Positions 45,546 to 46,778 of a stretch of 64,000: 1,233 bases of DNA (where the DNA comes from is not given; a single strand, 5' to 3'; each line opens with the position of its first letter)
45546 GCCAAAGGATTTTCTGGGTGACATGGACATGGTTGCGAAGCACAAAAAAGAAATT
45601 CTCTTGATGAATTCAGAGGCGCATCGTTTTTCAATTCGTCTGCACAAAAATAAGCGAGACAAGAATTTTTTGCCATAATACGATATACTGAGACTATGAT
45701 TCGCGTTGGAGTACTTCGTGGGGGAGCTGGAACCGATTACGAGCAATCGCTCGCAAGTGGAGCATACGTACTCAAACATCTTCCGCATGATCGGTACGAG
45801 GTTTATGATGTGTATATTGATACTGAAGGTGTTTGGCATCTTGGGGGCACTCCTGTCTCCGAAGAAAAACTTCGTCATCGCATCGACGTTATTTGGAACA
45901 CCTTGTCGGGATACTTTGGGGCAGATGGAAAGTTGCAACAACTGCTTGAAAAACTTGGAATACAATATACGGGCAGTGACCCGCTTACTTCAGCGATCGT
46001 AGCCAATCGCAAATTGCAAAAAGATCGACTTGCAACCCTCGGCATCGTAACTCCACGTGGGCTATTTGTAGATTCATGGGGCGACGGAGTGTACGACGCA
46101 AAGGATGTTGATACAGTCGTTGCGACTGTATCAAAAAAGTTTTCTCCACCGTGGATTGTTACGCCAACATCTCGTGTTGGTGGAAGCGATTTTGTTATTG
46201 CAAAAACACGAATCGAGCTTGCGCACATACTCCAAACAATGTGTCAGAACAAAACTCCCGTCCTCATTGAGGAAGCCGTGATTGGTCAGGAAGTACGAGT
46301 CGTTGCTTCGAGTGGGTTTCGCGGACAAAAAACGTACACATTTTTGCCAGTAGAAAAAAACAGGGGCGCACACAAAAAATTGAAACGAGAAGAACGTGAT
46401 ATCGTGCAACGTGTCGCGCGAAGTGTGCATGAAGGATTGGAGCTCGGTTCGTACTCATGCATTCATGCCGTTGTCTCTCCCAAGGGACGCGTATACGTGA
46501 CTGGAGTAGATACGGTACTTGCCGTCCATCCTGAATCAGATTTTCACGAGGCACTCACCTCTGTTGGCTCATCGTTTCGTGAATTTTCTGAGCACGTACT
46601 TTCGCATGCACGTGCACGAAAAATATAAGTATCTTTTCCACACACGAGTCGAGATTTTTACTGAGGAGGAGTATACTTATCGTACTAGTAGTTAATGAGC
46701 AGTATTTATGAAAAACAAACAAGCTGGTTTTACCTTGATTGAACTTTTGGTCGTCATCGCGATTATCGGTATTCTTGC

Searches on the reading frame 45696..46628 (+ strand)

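Call 58: search_protein_families(library=pfam, proteins=[window:45696-46628:+], max_evalue=0.001)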
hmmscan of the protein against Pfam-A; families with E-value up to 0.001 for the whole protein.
window:45696-46628:+ (310 aa): 2 families
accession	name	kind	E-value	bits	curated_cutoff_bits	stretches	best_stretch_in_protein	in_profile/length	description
PF01820.27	Dala_Dala_lig_N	-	2.3e-17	64.1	34.6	2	55-94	82-121/121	D-ala D-ala ligase N-terminus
PF07478.18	Dala_Dala_lig_C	-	5.5e-05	23.2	24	0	139-203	25-89/204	D-ala D-ala ligase C-terminus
